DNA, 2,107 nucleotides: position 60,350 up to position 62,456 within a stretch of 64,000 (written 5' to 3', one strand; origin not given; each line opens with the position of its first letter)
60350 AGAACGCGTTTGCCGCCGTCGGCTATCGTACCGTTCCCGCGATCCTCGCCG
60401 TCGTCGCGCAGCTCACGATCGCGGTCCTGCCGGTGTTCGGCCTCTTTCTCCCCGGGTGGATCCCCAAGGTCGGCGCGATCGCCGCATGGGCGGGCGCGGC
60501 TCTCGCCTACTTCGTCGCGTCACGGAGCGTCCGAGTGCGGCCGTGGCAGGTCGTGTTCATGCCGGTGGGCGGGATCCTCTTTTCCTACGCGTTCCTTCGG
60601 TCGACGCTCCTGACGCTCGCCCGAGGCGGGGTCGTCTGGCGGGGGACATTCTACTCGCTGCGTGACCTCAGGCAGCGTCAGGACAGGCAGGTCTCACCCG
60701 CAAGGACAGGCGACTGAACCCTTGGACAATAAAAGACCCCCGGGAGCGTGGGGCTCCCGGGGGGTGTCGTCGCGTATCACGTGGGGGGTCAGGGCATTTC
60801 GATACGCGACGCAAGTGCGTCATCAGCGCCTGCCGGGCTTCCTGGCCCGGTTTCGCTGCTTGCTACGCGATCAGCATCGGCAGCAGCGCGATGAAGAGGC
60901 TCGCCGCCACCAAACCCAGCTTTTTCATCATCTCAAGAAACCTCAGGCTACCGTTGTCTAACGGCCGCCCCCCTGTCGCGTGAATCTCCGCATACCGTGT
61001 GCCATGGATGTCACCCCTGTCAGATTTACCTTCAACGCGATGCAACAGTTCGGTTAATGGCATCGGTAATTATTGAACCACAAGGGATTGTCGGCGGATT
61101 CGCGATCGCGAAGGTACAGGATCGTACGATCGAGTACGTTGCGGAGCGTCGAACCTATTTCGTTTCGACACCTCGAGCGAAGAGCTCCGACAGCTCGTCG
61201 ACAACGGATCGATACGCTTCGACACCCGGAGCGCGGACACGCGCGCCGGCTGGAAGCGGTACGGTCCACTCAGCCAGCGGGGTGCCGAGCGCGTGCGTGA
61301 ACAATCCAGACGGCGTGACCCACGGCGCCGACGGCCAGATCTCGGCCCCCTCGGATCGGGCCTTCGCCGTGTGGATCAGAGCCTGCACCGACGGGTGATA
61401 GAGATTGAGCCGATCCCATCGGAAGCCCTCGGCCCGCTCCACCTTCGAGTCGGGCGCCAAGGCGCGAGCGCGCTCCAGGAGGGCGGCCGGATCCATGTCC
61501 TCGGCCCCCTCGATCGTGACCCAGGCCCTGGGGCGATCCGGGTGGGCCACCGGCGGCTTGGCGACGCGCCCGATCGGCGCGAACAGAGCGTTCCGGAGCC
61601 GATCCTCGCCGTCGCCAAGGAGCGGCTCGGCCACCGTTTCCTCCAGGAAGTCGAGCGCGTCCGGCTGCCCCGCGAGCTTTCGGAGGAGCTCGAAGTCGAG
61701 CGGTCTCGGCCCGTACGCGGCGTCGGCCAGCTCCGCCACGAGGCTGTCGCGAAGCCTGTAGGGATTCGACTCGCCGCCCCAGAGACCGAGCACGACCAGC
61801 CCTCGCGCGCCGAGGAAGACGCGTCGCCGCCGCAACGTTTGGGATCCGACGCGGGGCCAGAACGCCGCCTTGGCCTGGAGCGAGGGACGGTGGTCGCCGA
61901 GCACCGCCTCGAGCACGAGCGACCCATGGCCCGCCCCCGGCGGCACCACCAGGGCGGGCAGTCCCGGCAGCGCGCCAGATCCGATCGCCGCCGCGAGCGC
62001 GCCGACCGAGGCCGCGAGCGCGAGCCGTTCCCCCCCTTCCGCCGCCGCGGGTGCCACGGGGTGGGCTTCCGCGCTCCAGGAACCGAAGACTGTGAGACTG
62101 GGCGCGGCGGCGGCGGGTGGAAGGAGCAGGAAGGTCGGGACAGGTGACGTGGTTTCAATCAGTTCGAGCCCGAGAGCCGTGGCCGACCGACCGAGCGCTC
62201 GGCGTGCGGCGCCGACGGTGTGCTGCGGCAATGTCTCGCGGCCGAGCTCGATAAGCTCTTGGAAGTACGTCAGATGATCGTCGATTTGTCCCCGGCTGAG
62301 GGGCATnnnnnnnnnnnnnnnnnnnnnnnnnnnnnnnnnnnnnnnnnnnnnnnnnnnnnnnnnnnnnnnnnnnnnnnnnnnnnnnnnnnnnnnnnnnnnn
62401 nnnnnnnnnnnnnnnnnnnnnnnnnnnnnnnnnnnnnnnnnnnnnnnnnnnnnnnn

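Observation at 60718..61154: Lower-GC non-coding island containing a 22-aa hydrophobic peptide ORF and three hairpins: candidate type-I-toxin-like small protein or sRNA locus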

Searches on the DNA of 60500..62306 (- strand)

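Call 4: search_rna_families(source=window, start=60500, end=61400, threshold=evalue, max_evalue=10, show_alignments=3)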
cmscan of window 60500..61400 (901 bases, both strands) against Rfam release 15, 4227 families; matches with E-value up to 10: 4.
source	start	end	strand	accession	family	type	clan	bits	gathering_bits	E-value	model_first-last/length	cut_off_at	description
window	60731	60811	-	RF01066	6C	Cis-reg;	-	25.2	47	0.57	1-75/75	no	6C RNA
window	60729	60791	-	RF02399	NsiR1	Gene; sRNA;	-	16.9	39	1.6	1-60/60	no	Nitrogen stress-induced RNA 1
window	61149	61234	+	RF02236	asX2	Gene; sRNA;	-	16.1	70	2.4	1-87/87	no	Xanthomonas sRNA asX2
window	60918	60935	-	RF01128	sR43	Gene; snRNA; snoRNA; CD-box;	-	12.4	45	2.5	1-56/56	no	Small nucleolar RNA sR42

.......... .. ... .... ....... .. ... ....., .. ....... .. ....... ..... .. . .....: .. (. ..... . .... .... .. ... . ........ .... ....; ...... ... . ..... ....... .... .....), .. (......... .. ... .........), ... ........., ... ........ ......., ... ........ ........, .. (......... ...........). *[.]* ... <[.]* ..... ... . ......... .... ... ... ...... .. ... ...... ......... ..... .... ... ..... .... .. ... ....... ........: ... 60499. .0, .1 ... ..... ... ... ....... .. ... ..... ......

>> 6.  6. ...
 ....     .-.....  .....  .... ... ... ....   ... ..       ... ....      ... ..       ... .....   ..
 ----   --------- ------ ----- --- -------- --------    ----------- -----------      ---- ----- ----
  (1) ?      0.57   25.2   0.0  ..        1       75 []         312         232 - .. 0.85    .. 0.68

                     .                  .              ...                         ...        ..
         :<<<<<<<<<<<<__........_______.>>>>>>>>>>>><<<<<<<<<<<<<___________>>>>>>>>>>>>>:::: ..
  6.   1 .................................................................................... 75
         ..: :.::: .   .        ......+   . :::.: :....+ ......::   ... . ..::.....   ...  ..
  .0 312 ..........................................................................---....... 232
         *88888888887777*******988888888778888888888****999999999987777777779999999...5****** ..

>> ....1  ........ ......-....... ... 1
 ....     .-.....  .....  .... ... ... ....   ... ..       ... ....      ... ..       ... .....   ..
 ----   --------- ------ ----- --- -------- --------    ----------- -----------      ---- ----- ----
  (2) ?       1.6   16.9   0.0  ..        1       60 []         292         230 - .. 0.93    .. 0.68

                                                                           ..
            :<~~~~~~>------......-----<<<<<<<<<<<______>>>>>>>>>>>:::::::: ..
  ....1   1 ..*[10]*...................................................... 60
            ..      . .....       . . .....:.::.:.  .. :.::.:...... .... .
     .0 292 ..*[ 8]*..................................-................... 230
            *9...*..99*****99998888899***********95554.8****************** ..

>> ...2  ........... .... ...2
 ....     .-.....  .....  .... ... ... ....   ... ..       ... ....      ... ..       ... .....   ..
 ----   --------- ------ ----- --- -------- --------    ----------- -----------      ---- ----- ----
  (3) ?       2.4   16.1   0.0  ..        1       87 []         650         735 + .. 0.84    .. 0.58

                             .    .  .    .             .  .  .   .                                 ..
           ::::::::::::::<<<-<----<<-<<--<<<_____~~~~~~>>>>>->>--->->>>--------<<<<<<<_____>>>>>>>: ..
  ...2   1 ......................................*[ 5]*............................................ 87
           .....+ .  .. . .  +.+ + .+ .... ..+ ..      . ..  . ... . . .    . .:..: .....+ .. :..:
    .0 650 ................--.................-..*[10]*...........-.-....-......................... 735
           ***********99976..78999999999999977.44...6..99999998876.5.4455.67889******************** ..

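Call 25: build_rna_model(alignment_id=A1, structure=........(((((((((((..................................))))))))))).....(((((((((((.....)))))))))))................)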
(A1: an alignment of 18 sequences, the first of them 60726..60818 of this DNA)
Model R1 built from alignment A1 (18 sequences, 112 columns); structure: as given.
model positions 97; base pairs 22; branch points 1; effective number of sequences 1.6; information 0.59 bits per position. Calibrated on 0.2 Mb of random sequence (short: E-values are rough).
structure used (alignment columns):
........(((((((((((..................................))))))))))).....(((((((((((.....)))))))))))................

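Call 26: search_with_rna_model(model_id=R1, sources=[window, L001, L002, L003, L004, L005, L006, L007, L008, L009, L010, L011, L012, L013, L014, L015, L016, L017, L018, L019, L020, L021, L022, L023, L024, L025, L026, L027, L028, L029, L030, L031, L032, L033, L034, L035, L036, L037, L038, L039, L040, L041, L042, L043, L044, L045, L046, L047, L048, L049, L050, L051, L052, L053, L054, L055, L056, L057, L058, L059, L060, L061, L062, L063, L064, L065, L066, L067, L068, L069, L070, L071, L072, L073, L074, L075, L076, L077, L078, L079, L080, L081, L082, L083, L084], max_evalue=1, make_alignment=true)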
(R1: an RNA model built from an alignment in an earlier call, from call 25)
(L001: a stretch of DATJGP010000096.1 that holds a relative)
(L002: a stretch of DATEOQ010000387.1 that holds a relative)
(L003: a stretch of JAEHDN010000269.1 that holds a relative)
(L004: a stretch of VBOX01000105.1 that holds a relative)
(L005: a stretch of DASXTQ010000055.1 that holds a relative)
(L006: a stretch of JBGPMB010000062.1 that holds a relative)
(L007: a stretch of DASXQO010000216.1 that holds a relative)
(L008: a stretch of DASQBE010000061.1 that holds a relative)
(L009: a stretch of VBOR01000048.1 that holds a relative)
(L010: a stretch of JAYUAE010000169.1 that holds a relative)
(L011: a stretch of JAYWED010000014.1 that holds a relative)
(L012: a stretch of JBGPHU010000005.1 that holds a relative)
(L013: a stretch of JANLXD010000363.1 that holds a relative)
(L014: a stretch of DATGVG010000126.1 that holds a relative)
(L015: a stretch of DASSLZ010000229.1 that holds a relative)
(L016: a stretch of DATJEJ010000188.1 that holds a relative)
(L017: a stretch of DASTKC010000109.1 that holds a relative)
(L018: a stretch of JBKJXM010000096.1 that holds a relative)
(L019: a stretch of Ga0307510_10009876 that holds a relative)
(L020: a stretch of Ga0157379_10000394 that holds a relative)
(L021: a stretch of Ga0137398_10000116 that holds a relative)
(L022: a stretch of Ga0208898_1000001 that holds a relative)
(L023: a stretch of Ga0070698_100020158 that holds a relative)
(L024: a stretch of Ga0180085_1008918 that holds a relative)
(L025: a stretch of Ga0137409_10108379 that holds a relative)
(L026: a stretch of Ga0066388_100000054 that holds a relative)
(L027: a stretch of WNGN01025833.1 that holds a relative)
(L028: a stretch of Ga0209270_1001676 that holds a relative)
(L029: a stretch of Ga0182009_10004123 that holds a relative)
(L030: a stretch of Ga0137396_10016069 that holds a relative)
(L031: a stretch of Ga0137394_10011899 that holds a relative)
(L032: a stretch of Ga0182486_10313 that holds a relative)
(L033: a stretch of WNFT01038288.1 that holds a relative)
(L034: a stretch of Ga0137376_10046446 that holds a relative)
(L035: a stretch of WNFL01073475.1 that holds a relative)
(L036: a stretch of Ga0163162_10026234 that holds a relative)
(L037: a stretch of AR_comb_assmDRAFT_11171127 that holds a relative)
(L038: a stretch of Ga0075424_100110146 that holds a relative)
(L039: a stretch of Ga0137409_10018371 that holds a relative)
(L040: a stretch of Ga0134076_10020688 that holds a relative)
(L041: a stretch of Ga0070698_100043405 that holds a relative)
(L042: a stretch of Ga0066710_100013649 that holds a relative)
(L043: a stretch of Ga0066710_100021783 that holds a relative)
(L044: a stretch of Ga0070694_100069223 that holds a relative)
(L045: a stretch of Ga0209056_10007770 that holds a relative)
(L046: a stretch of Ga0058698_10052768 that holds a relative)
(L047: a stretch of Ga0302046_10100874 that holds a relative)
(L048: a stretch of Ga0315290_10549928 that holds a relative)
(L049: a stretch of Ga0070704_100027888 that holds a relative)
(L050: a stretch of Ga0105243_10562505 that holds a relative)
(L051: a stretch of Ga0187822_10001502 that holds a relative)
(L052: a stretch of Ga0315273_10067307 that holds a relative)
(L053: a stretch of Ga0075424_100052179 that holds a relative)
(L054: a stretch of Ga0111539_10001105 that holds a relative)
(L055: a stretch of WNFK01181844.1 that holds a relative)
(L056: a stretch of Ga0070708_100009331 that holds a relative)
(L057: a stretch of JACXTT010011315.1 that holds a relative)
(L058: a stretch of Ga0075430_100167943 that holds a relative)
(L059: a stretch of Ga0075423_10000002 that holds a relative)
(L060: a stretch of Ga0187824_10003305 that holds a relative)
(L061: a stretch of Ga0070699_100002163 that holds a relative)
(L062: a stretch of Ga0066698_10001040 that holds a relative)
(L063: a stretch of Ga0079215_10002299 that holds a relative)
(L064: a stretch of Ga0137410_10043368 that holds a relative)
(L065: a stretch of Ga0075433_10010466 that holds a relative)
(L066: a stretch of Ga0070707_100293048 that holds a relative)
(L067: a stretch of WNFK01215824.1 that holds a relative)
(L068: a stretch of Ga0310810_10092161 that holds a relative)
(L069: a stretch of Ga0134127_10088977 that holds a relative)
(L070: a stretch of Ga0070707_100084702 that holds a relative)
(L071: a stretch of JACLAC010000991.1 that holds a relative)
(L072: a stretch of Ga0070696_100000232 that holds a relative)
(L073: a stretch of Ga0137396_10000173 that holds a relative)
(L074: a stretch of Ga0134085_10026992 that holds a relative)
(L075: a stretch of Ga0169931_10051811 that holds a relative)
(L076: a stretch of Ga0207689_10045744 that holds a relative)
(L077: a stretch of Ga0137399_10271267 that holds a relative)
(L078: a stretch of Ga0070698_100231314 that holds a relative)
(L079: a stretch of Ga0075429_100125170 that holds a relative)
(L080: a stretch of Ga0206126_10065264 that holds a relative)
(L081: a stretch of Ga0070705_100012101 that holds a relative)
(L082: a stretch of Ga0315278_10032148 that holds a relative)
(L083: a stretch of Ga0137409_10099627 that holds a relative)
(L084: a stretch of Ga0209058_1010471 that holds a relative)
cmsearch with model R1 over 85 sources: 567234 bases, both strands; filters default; matches with E-value up to 1: 102.
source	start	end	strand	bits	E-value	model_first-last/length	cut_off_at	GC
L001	5498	5590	+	101.7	6.4e-21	1-97/97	no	0.65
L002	4808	4900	+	101.7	6.4e-21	1-97/97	no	0.65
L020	4191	4283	+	101.7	6.4e-21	1-97/97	no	0.65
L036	649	741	+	101.7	6.4e-21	1-97/97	no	0.65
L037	1199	1291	+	101.7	6.4e-21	1-97/97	no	0.65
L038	2006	2098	-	101.7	6.4e-21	1-97/97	no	0.65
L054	9013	9105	+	101.7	6.4e-21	1-97/97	no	0.65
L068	2415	2507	-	101.7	6.4e-21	1-97/97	no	0.65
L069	1661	1753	-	101.7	6.4e-21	1-97/97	no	0.65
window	60726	60818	-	100.6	1.2e-20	1-97/97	no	0.65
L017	692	784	+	100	1.6e-20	1-97/97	no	0.66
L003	5471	5563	+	99.5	2.1e-20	1-97/97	no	0.65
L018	805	910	+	98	4.6e-20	1-97/97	no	0.61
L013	5510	5615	+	97.2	7.3e-20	1-97/97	no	0.62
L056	4133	4225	+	97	7.7e-20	1-97/97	no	0.62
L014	4424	4529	+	93.6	4.7e-19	1-97/97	no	0.64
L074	37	130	-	91.9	1.2e-18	1-97/97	no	0.61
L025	1135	1228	+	91.7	1.3e-18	1-97/97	no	0.63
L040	1891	1984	+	91.7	1.3e-18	1-97/97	no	0.63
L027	1571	1664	-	90.4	2.7e-18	1-97/97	no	0.61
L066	20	122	+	86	2.7e-17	1-97/97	no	0.6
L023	2802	2904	-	85.3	4e-17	1-97/97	no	0.64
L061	5174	5275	+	85.1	4.3e-17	1-97/97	no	0.64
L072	3283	3384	+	85.1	4.3e-17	1-97/97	no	0.64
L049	1900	2001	-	85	4.5e-17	1-97/97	no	0.65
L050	424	525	+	85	4.5e-17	1-97/97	no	0.65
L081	862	963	-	85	4.5e-17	1-97/97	no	0.65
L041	1031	1132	-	85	4.5e-17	1-97/97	no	0.67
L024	2314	2416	-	83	1.3e-16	1-97/97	no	0.67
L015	3285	3385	+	82.7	1.5e-16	1-97/97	no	0.62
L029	188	288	+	82.4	1.8e-16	1-97/97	no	0.62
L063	1319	1423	-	82.2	2e-16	1-97/97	no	0.63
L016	1739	1839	+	82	2.2e-16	1-97/97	no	0.6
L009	5308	5397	+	81.9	2.3e-16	1-97/97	no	0.59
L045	7366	7455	+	81.9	2.3e-16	1-97/97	no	0.59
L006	1511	1599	+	80.7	4.4e-16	1-97/97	no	0.64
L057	9395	9484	-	80.3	5.5e-16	1-97/97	no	0.59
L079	778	880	+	79.7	7.8e-16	1-97/97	no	0.64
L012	5348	5436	+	79.3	9.4e-16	1-97/97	no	0.64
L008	2923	3011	+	79.3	9.4e-16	1-97/97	no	0.62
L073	1366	1454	+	78.9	1.2e-15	1-97/97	no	0.61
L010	5289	5377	+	78.8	1.2e-15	1-97/97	no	0.63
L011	5336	5423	+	78.8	1.3e-15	1-97/97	no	0.59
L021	851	939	+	78.7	1.3e-15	1-97/97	no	0.62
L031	1884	1972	+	78.5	1.4e-15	1-97/97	no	0.61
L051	3992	4080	+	78.5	1.4e-15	1-97/97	no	0.64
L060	1337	1425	+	78.5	1.4e-15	1-97/97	no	0.64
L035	5178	5266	+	78.5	1.4e-15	1-97/97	no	0.63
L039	3756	3844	-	78.5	1.4e-15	1-97/97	no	0.63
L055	7344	7432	+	78.5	1.4e-15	1-97/97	no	0.63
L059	2791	2879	-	78.4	1.5e-15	1-97/97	no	0.61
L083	1238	1326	+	78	1.8e-15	1-97/97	no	0.63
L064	213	301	+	78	1.9e-15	1-97/97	no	0.62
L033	3466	3554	+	78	1.9e-15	1-97/97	no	0.62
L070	1266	1355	+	78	1.9e-15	1-97/97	no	0.66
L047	86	176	-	77.8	2.1e-15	1-97/97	no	0.69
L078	8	96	-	77.7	2.2e-15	1-97/97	no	0.65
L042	7242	7330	+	77.4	2.6e-15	1-97/97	no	0.63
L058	250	350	+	77.1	3e-15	1-97/97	no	0.63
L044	302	389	+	75.2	8.1e-15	1-97/97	no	0.61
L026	7756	7846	+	75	9.2e-15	1-97/97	no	0.68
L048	325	414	+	74.2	1.4e-14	1-97/97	no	0.7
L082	1854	1943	+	74.2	1.4e-14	1-97/97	no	0.7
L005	5341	5429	+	73.8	1.8e-14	1-97/97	no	0.63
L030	2255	2343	+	73.1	2.6e-14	1-97/97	no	0.58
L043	3461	3549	-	72.9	2.8e-14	1-97/97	no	0.58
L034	2436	2524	+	72.9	2.9e-14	1-97/97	no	0.62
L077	1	87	+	72.8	3e-14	1-97/97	no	0.62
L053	819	908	-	72.7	3.1e-14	1-97/97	no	0.61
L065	7082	7171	-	72.7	3.1e-14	1-97/97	no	0.61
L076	3549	3618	-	71.2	7e-14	28-97/97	5'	0.69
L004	5342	5430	+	69.9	1.4e-13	1-97/97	no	0.58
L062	8614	8702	-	69.9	1.4e-13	1-97/97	no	0.58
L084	2610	2698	+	69.9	1.4e-13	1-97/97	no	0.58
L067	3407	3495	-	69.1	2.1e-13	1-97/97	no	0.58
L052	212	300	-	65.3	1.6e-12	1-97/97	no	0.69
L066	74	170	-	24.6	0.0039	1-97/97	no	0.69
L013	5567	5649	-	23.6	0.0064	1-97/97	no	0.71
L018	873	903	-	20.5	0.035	56-86/97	no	0.68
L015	3339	3410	-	20.4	0.036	1-97/97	no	0.67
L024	2294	2362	+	20.3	0.038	1-97/97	no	0.71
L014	4492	4519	-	19.9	0.047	59-86/97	no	0.75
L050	477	537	-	18.7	0.087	1-97/97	no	0.64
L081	850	910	+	18.7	0.087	1-97/97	no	0.64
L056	4188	4218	-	18.5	0.098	56-86/97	no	0.74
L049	1909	1937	+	18.2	0.11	58-86/97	no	0.76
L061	5238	5266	-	18.2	0.11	58-86/97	no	0.76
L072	3347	3375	-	18.2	0.11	58-86/97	no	0.76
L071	4111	4194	-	18.2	0.12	1-97/97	no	0.64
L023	2790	2850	+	18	0.13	1-97/97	no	0.64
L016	1793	1873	-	17.4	0.18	1-97/97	no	0.7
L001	5553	5583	-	16.1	0.34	56-86/97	no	0.81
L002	4863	4893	-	16.1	0.34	56-86/97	no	0.81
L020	4246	4276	-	16.1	0.34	56-86/97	no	0.81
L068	2422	2452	+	16.1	0.34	56-86/97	no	0.81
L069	1668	1698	+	16.1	0.34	56-86/97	no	0.81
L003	5526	5556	-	15.9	0.39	56-86/97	no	0.81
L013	616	659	-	15.2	0.56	8-55/97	no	0.8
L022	7818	7843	-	14.8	0.7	18-45/97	no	0.65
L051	2822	2891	+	14.3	0.9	1-97/97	no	0.66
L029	242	288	-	14.3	0.93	1-97/97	no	0.64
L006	3189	3288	-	14.1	0.99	1-97/97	no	0.66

Alignment A2: 102 matches aligned to the model, 152 columns, each read 5' to 3' on its own strand. Consensus structure (alignment columns), stored with it:
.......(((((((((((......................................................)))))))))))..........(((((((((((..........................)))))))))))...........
